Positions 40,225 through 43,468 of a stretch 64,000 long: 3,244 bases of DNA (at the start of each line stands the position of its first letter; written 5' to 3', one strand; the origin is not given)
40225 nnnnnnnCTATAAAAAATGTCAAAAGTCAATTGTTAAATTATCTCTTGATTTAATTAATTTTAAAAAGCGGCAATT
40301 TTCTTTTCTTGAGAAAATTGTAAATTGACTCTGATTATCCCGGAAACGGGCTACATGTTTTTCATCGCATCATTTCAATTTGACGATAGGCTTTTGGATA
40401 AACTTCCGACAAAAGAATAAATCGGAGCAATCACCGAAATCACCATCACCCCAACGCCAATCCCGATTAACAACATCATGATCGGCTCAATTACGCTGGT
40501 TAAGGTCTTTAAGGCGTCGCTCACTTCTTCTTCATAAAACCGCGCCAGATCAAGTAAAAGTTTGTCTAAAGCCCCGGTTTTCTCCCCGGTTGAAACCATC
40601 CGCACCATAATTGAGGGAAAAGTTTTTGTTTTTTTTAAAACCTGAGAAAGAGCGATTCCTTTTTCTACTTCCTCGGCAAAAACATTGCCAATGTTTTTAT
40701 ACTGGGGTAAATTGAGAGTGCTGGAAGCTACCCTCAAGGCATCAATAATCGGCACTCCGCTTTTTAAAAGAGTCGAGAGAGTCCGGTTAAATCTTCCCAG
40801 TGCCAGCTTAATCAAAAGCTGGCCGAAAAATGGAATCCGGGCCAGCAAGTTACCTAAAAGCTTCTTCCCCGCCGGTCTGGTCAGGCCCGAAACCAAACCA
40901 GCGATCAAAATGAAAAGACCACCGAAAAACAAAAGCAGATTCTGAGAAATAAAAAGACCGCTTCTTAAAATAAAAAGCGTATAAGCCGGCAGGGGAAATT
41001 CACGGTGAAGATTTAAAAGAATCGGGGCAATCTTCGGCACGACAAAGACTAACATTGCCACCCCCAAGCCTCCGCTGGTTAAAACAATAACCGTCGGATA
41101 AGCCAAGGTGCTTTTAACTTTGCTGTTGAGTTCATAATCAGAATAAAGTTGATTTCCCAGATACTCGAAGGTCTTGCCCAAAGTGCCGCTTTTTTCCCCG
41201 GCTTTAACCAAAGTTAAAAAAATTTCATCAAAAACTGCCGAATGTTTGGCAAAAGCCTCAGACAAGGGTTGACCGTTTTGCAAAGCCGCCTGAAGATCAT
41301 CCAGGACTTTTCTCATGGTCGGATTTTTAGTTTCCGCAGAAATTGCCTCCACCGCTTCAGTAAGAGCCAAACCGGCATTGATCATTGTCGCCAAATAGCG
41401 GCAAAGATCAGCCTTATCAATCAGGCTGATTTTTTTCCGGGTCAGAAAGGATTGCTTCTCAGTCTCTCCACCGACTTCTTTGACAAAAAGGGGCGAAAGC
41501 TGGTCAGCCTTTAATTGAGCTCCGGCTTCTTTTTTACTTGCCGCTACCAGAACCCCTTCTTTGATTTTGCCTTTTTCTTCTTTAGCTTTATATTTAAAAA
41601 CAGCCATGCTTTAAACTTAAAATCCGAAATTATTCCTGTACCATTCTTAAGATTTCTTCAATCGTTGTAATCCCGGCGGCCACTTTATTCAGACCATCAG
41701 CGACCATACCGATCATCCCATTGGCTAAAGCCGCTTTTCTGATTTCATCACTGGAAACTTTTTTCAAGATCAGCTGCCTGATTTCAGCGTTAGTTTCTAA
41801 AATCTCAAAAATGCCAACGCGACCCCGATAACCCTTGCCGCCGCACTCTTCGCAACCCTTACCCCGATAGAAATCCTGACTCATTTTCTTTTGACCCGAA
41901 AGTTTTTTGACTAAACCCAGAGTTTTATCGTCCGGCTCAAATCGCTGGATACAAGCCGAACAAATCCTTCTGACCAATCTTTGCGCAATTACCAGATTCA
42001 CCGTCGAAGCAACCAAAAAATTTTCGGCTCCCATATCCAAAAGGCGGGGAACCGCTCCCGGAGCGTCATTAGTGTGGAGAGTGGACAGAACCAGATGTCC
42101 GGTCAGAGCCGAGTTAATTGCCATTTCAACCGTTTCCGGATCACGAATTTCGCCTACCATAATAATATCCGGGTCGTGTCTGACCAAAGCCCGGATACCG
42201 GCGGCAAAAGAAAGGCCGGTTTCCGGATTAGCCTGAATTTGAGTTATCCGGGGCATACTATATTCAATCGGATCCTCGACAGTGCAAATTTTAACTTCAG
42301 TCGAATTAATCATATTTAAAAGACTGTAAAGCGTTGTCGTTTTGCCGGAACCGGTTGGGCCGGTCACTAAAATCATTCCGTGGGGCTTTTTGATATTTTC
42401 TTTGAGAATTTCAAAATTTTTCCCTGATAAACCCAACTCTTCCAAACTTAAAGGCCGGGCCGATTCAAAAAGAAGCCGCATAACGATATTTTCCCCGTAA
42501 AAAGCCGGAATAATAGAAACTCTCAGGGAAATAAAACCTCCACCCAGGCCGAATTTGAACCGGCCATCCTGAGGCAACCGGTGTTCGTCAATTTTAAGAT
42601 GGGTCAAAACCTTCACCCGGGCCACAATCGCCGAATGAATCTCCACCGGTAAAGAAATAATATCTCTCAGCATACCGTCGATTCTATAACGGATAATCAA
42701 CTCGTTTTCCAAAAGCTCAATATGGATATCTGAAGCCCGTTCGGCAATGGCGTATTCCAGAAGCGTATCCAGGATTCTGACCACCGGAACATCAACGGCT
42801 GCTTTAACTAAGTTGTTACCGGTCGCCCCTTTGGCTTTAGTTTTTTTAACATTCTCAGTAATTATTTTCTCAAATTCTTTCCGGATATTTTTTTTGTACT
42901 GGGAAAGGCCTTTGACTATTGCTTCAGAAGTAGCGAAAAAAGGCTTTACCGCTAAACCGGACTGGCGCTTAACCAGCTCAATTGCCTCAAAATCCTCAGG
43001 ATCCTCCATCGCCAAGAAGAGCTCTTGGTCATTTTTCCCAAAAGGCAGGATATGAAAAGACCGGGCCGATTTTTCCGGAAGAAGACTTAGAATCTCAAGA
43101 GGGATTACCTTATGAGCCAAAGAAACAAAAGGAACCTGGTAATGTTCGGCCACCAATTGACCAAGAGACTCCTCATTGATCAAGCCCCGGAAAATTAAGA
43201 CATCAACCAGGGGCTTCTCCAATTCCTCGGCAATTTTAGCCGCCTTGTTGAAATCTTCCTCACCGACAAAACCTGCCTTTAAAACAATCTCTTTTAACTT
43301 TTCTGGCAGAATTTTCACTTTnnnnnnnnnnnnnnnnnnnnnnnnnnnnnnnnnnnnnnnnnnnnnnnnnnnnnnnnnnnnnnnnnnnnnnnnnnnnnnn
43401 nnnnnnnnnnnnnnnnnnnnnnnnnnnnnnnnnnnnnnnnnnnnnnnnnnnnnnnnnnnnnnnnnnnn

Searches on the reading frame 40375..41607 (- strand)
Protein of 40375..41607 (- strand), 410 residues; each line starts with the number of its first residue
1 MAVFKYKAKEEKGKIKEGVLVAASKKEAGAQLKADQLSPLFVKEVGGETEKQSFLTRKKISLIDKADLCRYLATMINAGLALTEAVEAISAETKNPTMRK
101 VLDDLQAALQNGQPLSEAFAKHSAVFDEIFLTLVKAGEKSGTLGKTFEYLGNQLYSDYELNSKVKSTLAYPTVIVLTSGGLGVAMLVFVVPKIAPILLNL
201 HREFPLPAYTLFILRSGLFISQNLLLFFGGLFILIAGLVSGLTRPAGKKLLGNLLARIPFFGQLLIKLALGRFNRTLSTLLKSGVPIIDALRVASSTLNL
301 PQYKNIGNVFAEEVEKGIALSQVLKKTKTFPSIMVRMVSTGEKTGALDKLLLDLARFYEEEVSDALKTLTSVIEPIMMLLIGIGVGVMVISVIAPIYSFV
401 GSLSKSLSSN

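Call 38: search_protein_families(library=pfam, proteins=[window:40375-41607:-], max_evalue=0.001)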
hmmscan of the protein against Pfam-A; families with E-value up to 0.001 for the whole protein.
window:40375-41607:- (410 aa): 1 family
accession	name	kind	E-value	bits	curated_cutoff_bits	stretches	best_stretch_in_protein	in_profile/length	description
PF00482.28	T2SSF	-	6e-58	194.7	25.2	2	69-191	2-125/125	Type II secretion system (T2SS), protein F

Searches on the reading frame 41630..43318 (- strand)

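Call 38: search_protein_families(library=pfam, proteins=[window:41630-43318:-], max_evalue=0.001)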
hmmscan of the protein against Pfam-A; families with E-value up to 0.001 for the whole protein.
window:41630-43318:- (562 aa): 4 families
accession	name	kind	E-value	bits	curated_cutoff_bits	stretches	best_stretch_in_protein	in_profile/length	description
PF00437.27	T2SSE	-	9.8e-129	429.6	24.9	1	176-558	5-370/370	Type II/IV secretion system protein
PF05157.20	MshEN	-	1e-16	61.1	23.1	1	60-142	1-84/90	MshEN domain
PF13401.12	AAA_22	-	0.0003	21.6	27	1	312-340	4-32/130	AAA domain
PF20720.3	nSTAND3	-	0.00044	20.4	27.2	0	311-350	15-54/155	Novel STAND NTPase 3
